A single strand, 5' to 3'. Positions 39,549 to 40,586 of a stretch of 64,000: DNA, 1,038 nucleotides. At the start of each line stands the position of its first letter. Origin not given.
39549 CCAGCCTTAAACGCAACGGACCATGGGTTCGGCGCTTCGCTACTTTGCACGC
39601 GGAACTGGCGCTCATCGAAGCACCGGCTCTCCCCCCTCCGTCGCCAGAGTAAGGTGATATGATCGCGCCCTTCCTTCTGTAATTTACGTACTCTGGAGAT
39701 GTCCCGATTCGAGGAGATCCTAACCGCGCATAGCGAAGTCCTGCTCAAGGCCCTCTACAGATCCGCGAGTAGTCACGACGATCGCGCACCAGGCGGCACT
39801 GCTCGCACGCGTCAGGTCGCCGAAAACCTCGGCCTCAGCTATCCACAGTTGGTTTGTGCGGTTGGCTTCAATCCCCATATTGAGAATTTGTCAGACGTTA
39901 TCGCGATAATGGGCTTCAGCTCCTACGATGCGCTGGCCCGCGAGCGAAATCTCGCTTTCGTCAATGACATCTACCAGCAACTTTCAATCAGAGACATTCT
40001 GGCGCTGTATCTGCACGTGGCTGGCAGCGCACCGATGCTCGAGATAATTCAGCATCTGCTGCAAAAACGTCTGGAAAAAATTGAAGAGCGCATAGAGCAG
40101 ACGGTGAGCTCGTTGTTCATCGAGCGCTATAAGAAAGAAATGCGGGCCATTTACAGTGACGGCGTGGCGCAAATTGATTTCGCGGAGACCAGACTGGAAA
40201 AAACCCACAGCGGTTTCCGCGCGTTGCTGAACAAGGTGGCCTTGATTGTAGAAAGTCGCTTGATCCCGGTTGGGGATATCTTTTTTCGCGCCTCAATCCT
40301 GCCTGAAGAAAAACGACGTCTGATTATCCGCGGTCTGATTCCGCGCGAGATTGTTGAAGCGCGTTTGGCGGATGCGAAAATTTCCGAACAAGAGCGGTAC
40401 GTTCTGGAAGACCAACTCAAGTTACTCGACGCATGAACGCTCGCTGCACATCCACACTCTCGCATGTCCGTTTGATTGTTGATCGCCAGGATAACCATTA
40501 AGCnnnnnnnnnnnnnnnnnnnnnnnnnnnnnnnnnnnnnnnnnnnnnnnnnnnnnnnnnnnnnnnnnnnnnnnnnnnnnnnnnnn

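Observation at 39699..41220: Tandem pair of paralogous, uncharacterised ~240-aa proteins between the Sel1/SPOR gene and ppsA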

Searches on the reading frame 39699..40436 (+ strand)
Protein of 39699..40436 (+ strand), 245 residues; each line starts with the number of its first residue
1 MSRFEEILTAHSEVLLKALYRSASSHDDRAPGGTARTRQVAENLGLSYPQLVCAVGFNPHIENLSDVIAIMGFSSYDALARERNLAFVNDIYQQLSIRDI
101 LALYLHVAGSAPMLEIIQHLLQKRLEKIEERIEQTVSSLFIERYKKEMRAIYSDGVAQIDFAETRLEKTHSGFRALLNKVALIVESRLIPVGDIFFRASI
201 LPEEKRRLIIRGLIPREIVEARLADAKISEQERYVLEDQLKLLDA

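Call 4: search_protein_families(library=pfam, proteins=[window:39699-40433:+], max_evalue=1)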
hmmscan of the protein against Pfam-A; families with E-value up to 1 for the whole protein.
window:39699-40433:+ (245 aa): 1 family
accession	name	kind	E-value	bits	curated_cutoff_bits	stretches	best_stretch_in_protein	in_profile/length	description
PF04346.18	EutH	-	0.14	11.8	25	1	100-133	237-270/351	Ethanolamine utilisation protein, EutH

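Call 5: search_protein_families(library=ncbifam, proteins=[window:39699-40433:+], max_evalue=1)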
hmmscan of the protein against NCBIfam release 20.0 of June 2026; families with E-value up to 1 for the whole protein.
window:39699-40433:+ (245 aa): 1 family
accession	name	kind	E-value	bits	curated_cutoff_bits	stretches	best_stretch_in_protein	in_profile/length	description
NF011667.0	PRK15086.1-3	equivalog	0.028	13.7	387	1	91-133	230-270/362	ethanolamine utilization protein EutH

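Call 6: search_protein_families(library=phrogs, proteins=[window:39699-40433:+], max_evalue=1)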
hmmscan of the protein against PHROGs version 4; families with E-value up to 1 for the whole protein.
window:39699-40433:+ (245 aa): 1 family
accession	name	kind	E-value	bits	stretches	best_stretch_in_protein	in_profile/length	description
phrog_3550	-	unknown function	0.0022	19.3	1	120-162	36-78/79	-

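Call 7: search_protein_families(library=padloc, proteins=[window:39699-40433:+], max_evalue=1)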
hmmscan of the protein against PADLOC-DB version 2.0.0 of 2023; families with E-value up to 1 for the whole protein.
window:39699-40433:+ (245 aa): 0 families

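Call 8: search_solved_structures(query=window:39699-40433:+, max_evalue=10)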
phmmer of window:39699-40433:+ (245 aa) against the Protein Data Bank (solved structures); distinct sequences matched with E-value up to 10: 1.
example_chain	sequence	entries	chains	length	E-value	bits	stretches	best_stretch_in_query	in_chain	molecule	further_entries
5l3z_A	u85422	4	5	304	1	12.6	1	173-226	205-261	polyketide ketoreductase SimC7 | SimC7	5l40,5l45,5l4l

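Call 9: find_homologous_proteins(query=window:39699-40433:+)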
Query window:39699-40433:+ (245 aa): 447 proteins with E <= 0.001 among 1756 candidates; the best 120 are listed.
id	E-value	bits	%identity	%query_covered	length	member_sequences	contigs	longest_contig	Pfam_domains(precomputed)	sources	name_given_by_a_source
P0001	1.2e-149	514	100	100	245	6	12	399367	-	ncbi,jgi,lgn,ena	-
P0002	7.1e-122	423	82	100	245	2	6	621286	-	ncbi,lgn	-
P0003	2.6e-119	415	79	100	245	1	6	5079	-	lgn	-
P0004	4.9e-119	414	78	100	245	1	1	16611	-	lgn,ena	-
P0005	5.1e-119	414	78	100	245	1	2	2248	-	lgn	-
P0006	7.9e-118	410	79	100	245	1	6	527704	-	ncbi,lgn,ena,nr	ncbi:MAG: hypothetical protein H6977_15345 [Gammaproteobacteria bacterium]|nr:hypothetical protein [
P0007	3.3e-117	408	78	100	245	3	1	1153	-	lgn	-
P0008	1.0e-114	400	79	100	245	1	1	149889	-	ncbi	-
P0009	1.1e-114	400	78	100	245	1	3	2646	-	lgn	-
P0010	1.9e-114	399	78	100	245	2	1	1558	-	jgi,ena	-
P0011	8.2e-114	397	78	100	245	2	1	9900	-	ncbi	ncbi:MAG: hypothetical protein ACU85V_09880 [Gammaproteobacteria bacterium]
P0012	3.8e-113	395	76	100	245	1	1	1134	-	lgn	-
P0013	9.2e-112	390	76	100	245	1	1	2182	-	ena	-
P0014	2.6e-110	386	75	100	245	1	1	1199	-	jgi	jgi:hypothetical protein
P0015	1.8e-109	383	74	100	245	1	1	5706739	-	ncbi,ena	-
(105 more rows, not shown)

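Call 11: find_related_loci(query=window:39699-40433:+, collection=genome_contigs, flank=8000)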
Query window:39699-40433:+ (245 aa) in genome_contigs; peptide patterns used: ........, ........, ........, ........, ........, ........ (x = any residue, [..] = any of these).
235 stretches matched a pattern; 63 encode a relative of the query (tblastn E <= 1e-3); 63 distinct loci.
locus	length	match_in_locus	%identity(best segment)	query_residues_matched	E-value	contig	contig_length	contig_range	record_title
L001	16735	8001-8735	82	1-245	4e-133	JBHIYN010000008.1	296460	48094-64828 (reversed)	MAG: Gammaproteobacteria bacterium isolate MAG77 WDNA06_bin.19.orig_8, whole genome shotgun sequence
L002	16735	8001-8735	79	1-245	4e-128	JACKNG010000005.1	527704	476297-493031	MAG: Gammaproteobacteria bacterium isolate HK-STAS-PROT-138 HK-STAS-PROT-138_5, whole genome shotgun sequence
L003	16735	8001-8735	74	1-245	5e-121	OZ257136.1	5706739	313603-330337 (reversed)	MAG: Gammaproteobacteria bacterium isolate 9b6e0e2b-a66d-4ea8-b25a-e015b4890f72 genome assembly, chromosome: 1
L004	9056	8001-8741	74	1-245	2e-118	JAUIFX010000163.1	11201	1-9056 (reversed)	MAG: Gammaproteobacteria bacterium isolate Co_bin.12 NODE_32345_length_11201_cov_1.189272, whole genome shotgun sequence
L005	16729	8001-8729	72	1-245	1e-117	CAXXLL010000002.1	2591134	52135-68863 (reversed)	MAG: Gammaproteobacteria bacterium isolate c3243a8b-db96-42cf-a016-84d8fe09dca8 genome assembly, contig: contig_2, whole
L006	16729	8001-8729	74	1-245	2e-115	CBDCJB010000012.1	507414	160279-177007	MAG: Gammaproteobacteria bacterium isolate 73aac9d3-0341-4cc4-bdea-3f58c6bb4f33 genome assembly, contig: contig_12, whol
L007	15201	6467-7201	69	1-245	1e-114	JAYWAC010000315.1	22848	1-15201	MAG: Pseudomonadota bacterium isolate GL92_UP_concoct_102 GL92_UP_concoct_102_314, whole genome shotgun sequence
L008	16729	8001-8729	71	1-243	1e-114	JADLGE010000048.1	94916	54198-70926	MAG: Gammaproteobacteria bacterium isolate SJ420 c_000000389034, whole genome shotgun sequence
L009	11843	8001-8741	71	1-245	9e-114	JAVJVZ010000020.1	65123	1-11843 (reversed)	MAG: Gammaproteobacteria bacterium isolate C2-GNP5-20 k141_13807, whole genome shotgun sequence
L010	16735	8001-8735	70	1-245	1e-112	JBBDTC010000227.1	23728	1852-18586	MAG: Gammaproteobacteria bacterium isolate LejiaC_64_15 Lejia_C_4966_length_23728_cov_8, whole genome shotgun sequence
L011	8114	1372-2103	68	1-244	8e-111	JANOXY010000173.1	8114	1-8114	MAG: Pseudomonadota bacterium isolate VAR_35_metabat_109 VAR_35_k141_2885782, whole genome shotgun sequence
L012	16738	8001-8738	66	1-245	2e-103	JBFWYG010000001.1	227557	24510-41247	MAG: Gammaproteobacteria bacterium isolate CA_2019_TPBS_159 NODE_496_length_227557_cov_10.752297_TPBS, whole genome shot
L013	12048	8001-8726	64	1-245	2e-102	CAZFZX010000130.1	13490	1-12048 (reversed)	MAG TPA_asm: uncultured Enterobacteriaceae bacterium isolate SRP308112_co1_420 genome assembly, contig: NODE_8082_length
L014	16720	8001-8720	65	1-243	1e-100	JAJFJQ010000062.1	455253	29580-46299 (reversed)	MAG: Gammaproteobacteria bacterium isolate OFTM106 OFTM106_61, whole genome shotgun sequence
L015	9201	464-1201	65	1-245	3e-101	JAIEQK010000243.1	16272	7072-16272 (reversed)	MAG: Gammaproteobacteria bacterium isolate co.spades.DASTOOL.2.5kb_146 c_000000434717, whole genome shotgun sequence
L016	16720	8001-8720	63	1-243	2e-99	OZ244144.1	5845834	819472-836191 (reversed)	MAG: Gammaproteobacteria bacterium isolate 5c633af5-84de-4cc7-8157-d45a81a42ed4 genome assembly, chromosome: 1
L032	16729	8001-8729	60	1-244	3e-91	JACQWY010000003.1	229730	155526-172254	MAG: Gammaproteobacteria bacterium isolate NC_groundwater_1501_Pr4_B-0.1um_67_5 SR1-18-B1_scaffold_39733, whole genome s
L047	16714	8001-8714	53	1-241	6e-79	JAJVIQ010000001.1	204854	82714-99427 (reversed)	MAG: Gammaproteobacteria bacterium isolate Bin_9R c_000000000312, whole genome shotgun sequence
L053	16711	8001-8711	52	1-240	5e-76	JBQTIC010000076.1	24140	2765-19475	MAG: Chromatiales bacterium isolate SAR263 c_000000406415, whole genome shotgun sequence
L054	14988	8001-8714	50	1-241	3e-75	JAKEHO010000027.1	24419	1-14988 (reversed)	MAG: Gammaproteobacteria bacterium isolate PMV_7.24 PMV_7.24.k101_144538, whole genome shotgun sequence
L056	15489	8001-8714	49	1-242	8e-73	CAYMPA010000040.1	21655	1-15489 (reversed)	MAG TPA_asm: uncultured Enterobacteriaceae bacterium isolate binchicken_co275_158 genome assembly, contig: NODE_3059_len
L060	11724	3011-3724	46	1-242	4e-68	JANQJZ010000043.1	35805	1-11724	MAG: Gammaproteobacteria bacterium isolate PL25a_bin.135 k99_1875764, whole genome shotgun sequence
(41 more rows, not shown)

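Call 25: predict_structure(alignment_id=A1)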
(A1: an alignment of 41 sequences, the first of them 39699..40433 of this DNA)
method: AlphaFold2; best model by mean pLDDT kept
length: 245 residues; sequences in the alignment: 41
mean_pLDDT: 91.2   pTM: 0.85
mean pLDDT of the five models: 91.2, 89.1, 88.2, 88.2, 87.8
residues with pLDDT >= 90: 191; 70-90: 43; 50-70: 11; < 50: 0
segments of 3 or more residues with pLDDT < 50: none
pLDDT, mean of each block of 10 residues (from residue 1): 93 91 69 82 95 95 85 92 97 96 96 94 94 88 96 95 85 86 94 93 93 94 94 95 85
secondary structure, 60 per line:
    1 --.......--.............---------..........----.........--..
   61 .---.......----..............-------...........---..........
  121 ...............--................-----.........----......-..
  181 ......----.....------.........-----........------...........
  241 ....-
elements in order: H3-9 H12-24 H34-43 H48-56 H65-71 H76-89 H97-107 H111-135 H138-153 H159-167 H172-177 H179-186 H191-195 H202-210 H216-223 H230-244

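Call 27: search_protein_representatives(alignment_id=A1)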
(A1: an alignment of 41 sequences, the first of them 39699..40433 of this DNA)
Query: 41 sequences, 238 profile positions. Proteins with E-value up to 0.001 (for the whole library): 120; up to 1e-10: 94; up to 1e-30: 62. The best 120 are listed.
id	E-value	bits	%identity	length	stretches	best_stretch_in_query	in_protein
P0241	4.7e-111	386.4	-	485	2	3-237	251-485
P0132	1.8e-101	355.0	-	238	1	1-237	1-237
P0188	3.2e-100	350.9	-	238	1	1-237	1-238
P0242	3.7e-99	347.4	-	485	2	1-237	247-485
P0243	2.9e-84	298.7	-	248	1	1-237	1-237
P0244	5.1e-78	278.2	-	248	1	1-237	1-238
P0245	2.8e-77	275.8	-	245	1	1-236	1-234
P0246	7.0e-77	274.5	-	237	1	1-236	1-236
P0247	3.3e-76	272.3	-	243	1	1-237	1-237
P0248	2.0e-75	269.7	-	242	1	1-237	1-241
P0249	7.6e-75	267.9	-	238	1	1-237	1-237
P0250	2.4e-74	266.2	-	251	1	3-237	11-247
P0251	3.4e-71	255.9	-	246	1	1-237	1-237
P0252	1.8e-68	247.0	-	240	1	1-237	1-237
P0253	7.1e-68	245.0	-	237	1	1-237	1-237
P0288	3.4e-41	157.7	-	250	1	1-237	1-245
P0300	3.3e-32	128.3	-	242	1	1-222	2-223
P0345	1.3e-05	41.2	-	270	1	28-199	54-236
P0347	2.7e-05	40.2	-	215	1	80-222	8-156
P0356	5.8e-04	35.8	-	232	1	32-117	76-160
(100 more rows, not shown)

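Call 32: find_encoding_contigs(protein=window:39699-40436:+, flank=3000, max_places=4)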
Protein window:39699-40436:+ (245 aa): 22 contigs read that carry it; 4 places shown.
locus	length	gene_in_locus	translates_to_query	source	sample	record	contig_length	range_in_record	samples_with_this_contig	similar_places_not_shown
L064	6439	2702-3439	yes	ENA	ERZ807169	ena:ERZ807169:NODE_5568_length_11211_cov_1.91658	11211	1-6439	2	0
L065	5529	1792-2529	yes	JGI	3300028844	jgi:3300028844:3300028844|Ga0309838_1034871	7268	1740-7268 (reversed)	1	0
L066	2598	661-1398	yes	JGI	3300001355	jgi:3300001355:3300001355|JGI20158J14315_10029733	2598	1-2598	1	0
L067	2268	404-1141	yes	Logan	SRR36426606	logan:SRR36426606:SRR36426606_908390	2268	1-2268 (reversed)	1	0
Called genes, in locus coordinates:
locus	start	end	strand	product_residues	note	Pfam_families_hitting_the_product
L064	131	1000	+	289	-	PF09176:Mpt_N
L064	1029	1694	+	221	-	PF02586:SRAP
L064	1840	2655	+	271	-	PF05036:SPOR (weak)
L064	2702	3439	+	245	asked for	-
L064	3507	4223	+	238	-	-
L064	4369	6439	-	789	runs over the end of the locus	PF01326:PPDK_N, PF00391:PEP-utilizers, PF02896:PEP-utilizers_C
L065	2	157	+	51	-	?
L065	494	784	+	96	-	PF02586:SRAP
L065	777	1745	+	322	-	PF05036:SPOR (weak)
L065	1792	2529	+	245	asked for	-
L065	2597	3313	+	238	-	-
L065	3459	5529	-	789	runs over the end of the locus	PF01326:PPDK_N, PF00391:PEP-utilizers, PF02896:PEP-utilizers_C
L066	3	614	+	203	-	?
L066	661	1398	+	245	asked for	-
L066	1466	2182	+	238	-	-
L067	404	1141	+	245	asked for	-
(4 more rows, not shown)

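Call 36: fold_search(model_id=the predicted structure, library=pdb)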
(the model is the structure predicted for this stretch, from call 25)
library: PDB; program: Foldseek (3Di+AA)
matches with E <= 10: 510; with E <= 0.001: 0
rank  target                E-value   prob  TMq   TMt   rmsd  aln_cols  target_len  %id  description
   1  6vfk_B                2.0e-02  0.85  0.23  0.22  14.2       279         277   15  De novo designed tetrahedral nanoparticle T33_dn10 displaying 4 copies of BG505-SOSIP trimer on the surface (released 2020-07-22)
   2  5k7v_A                1.9e-01  0.51  0.25  0.23  15.0       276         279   14  Computational Design of Self-Assembling Cyclic Protein Homooligomers (released 2017-04-12)
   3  7qg6_H                2.2e-01  0.82  0.32  0.32  11.3       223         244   13  Co-crystal structure of UPF3A-RRM-NOPS-L with UPF2-MIF4GIII (released 2022-07-20)
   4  9sob_T                2.6e-01  0.66  0.29  0.14  13.2       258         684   12  Structural Model of the Nuclear Pore Complex in Arabidopsis thaliana (released 2025-11-05)
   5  8fbo_A                3.0e-01  0.47  0.26  0.25  14.7       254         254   17  Improving the secretion of designed protein assemblies through negative design of cryptic transmembrane domains (released 2023-03-22)
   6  8fit_A                3.4e-01  0.21  0.20  0.21  14.8       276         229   11  Multi-state design of two-state switchable hinge proteins (released 2023-08-16)
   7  6u1s_A                3.7e-01  0.38  0.26  0.22  22.8       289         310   13  Cryo-EM structure of a de novo designed 16-helix transmembrane nanopore, TMHC8_R. (released 2020-08-19)
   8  3gq2_A                3.9e-01  0.21  0.18  0.10  15.5       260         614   14  Crystal Structure of the Dimer of the p115 Tether Globular Head Domain (released 2009-11-03)
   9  8eoj_B                4.6e-01  0.33  0.25  0.12  12.3       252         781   17  Microsomal triglyceride transfer protein (released 2023-05-03)
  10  5dlq_A                4.8e-01  0.25  0.22  0.09  14.1       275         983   15  Crystal structure of RanGTP-Exportin 4-eIF5A complex (released 2016-06-22)
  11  5lmg_B                5.2e-01  0.30  0.27  0.22  16.7       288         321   12  Structure of C-terminal domain from S. cerevisiae Pat1 decapping activator bound to Dcp2 HLM10 peptide (region 954-970 (released 2017-08-16)
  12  5bw9_H                5.7e-01  0.60  0.35  0.23  11.6       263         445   13  Crystal Structure of Yeast V1-ATPase in the Autoinhibited Form (released 2016-06-08)
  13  6vac_A                5.7e-01  0.41  0.28  0.14  11.3       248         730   12  Mouse retromer (VPS26/VPS35/VPS29) heterotrimer (released 2020-02-19)
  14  1hu3                  6.0e-01  0.41  0.25  0.29  13.1       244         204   14  MIDDLE DOMAIN OF HUMAN EIF4GII (released 2001-02-21)
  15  7tmm_P                6.2e-01  0.51  0.30  0.20  11.6       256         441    9  Complete V1 Complex from Saccharomyces cerevisiae (released 2022-04-06)
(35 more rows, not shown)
